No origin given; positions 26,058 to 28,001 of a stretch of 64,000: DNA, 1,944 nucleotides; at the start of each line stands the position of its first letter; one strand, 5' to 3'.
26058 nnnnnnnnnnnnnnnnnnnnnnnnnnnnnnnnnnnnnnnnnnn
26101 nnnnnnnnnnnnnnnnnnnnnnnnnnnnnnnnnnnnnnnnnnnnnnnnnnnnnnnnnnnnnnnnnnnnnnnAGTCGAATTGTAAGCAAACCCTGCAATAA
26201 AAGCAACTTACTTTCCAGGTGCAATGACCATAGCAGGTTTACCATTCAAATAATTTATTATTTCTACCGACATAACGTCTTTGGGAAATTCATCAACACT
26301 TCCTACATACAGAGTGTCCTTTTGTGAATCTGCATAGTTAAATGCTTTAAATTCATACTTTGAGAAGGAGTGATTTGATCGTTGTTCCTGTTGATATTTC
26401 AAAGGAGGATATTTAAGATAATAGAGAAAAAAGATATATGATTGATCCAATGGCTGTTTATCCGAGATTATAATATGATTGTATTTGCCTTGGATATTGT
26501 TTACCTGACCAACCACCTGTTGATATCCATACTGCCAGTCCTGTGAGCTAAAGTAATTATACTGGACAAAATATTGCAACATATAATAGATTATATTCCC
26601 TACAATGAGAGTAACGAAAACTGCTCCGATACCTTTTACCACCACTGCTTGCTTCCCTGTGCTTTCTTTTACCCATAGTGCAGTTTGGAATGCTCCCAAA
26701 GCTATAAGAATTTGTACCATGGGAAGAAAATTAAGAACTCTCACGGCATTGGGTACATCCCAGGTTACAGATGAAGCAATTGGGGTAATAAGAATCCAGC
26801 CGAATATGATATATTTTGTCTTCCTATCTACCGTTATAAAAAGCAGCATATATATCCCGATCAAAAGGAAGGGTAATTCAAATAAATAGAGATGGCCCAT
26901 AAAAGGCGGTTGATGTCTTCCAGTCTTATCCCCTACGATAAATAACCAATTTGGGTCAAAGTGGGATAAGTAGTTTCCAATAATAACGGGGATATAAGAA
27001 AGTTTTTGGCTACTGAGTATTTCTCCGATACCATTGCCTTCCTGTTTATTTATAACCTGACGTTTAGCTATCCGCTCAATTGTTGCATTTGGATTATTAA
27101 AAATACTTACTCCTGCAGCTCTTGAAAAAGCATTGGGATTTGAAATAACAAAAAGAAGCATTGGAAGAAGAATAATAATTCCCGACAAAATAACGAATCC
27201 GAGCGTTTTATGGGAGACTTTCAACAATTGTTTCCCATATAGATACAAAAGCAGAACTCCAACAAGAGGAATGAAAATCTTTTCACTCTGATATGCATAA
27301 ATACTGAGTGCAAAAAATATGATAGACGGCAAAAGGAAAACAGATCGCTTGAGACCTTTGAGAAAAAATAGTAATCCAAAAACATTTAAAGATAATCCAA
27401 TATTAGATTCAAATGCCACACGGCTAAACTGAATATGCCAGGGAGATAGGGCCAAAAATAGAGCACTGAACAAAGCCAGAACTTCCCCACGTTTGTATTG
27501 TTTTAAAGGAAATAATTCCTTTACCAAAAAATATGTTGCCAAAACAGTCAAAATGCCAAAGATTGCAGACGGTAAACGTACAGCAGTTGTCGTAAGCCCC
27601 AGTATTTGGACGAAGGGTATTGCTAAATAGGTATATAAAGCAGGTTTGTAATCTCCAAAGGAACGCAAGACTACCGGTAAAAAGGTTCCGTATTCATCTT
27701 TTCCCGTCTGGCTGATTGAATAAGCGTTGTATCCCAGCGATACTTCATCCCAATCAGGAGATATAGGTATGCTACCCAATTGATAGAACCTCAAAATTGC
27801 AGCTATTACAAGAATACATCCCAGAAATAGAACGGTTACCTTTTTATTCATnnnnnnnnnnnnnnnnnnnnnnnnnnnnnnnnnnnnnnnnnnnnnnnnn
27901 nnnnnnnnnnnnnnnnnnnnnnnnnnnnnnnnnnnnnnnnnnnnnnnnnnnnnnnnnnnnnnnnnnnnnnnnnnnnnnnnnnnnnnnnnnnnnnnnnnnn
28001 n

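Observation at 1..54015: About 54-kb glycosylation supercluster with about 20 GT-C-like polytopic membrane transferase candidates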

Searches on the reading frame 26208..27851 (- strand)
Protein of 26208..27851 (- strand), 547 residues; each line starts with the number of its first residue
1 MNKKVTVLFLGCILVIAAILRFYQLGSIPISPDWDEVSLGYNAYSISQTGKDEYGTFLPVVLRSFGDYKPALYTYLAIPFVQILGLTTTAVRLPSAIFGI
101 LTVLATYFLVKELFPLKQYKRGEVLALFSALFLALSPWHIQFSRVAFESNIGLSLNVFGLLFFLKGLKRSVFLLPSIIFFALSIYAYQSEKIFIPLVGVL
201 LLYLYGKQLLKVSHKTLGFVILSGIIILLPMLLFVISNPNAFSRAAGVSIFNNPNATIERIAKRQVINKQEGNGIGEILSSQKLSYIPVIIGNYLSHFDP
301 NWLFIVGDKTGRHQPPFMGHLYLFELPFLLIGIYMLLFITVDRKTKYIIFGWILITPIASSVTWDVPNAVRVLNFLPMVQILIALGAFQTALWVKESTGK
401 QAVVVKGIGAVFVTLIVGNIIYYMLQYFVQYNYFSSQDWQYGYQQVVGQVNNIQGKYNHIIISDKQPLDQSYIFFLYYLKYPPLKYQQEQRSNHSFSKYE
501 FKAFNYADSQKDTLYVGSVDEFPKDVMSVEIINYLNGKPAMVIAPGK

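Call 10: search_protein_families(library=pfam, max_evalue=0.01, proteins=[window:26208-27851:-])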
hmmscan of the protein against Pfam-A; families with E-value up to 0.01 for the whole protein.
window:26208-27851:- (547 aa): 1 family
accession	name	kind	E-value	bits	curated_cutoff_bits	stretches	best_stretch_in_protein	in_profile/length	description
PF13231.12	PMT_2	-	6.9e-08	33.3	26.1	1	69-232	2-158/160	Dolichyl-phosphate-mannose-protein mannosyltransferase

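Call 23: find_related_loci(query=A1, collection=genome_contigs, flank=10000)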
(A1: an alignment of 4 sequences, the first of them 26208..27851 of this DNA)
Query A1 (547 aa) in genome_contigs; peptide patterns used: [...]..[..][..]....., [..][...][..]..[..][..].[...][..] (x = any residue, [..] = any of these).
598 stretches matched a pattern (row limit reached: there are more); 588 encode a relative of the query (tblastn E <= 1e-3); the best 80 are kept; 80 distinct loci.
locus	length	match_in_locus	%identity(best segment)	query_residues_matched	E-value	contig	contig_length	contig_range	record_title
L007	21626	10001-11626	50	3-547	7e-175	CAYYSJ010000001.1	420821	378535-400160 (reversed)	MAG TPA_asm: uncultured Gammaproteobacteria bacterium isolate SRP272529_co1_214 genome assembly, contig: NODE_3_length_4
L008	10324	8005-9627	50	3-546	4e-174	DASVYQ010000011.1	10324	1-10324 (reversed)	MAG TPA_asm: Patescibacteria group bacterium isolate SMAG_U2606 k141_100280, whole genome shotgun sequence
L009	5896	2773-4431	48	1-547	7e-172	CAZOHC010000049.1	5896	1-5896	MAG TPA_asm: uncultured Gammaproteobacteria bacterium isolate SRP144015_co1_130 genome assembly, contig: NODE_5652_lengt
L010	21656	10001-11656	51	1-544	8e-166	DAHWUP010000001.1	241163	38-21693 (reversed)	MAG TPA_asm: Candidatus Levyibacteriota bacterium isolate clean1537 NODE_1_length_241163_cov_9.246451, whole genome shot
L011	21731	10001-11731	49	1-544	2e-164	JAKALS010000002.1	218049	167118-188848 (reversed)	MAG: bacterium isolate WY5.bin132 NODE_67_length_218049_cov_6.550582, whole genome shotgun sequence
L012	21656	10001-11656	48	1-544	3e-164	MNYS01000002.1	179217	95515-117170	MAG: Candidatus Levybacteria bacterium CG2_30_37_29 cg2_3.0_scaffold_8_c, whole genome shotgun sequence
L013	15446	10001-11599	48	17-543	7e-163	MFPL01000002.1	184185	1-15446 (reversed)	MAG: Candidatus Levybacteria bacterium RIFCSPLOWO2_12_FULL_41_12 rifcsplowo2_12_scaffold_155, whole genome shotgun seque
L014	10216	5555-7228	50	1-544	2e-162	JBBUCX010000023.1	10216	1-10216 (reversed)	MAG: Patescibacteria group bacterium isolate H51-bin115_1 H51_bin115_1_000000000023, whole genome shotgun sequence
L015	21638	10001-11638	49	2-544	3e-162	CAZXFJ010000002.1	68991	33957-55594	MAG TPA_asm: uncultured Gammaproteobacteria bacterium isolate SRP292972_co1_15 genome assembly, contig: NODE_304_length_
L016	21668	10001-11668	46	8-541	1e-161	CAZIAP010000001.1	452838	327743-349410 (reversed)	MAG TPA_asm: uncultured Gammaproteobacteria bacterium isolate SRP144015_co1_80 genome assembly, contig: NODE_5_length_45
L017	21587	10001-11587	48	19-547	1e-161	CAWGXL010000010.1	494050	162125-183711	MAG: uncultured bacterium isolate MFD09206.bin.2.20 genome assembly, contig: contig_853, whole genome shotgun sequence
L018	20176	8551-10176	50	1-543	3e-161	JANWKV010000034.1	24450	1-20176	MAG: Candidatus Microgenomates bacterium isolate CRAIB_MAG102 c_000000033926, whole genome shotgun sequence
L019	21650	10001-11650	48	3-544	1e-160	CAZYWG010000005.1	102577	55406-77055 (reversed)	MAG TPA_asm: uncultured Gammaproteobacteria bacterium isolate SRP200132_co1_187 genome assembly, contig: NODE_214_length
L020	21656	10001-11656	49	1-543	1e-159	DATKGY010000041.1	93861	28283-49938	MAG TPA_asm: Patescibacteria group bacterium isolate SMAG_U14563 k141_66149, whole genome shotgun sequence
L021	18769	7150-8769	48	5-547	7e-159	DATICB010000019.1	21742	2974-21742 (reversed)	MAG TPA_asm: Patescibacteria group bacterium isolate SMAG_U16305 k141_226307, whole genome shotgun sequence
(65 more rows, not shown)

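Call 47: search_solved_structures(query=A1, max_evalue=0.01)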
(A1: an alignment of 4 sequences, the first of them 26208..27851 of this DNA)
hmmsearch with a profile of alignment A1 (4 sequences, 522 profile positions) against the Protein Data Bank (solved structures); distinct sequences matched with E-value up to 0.01: 0.
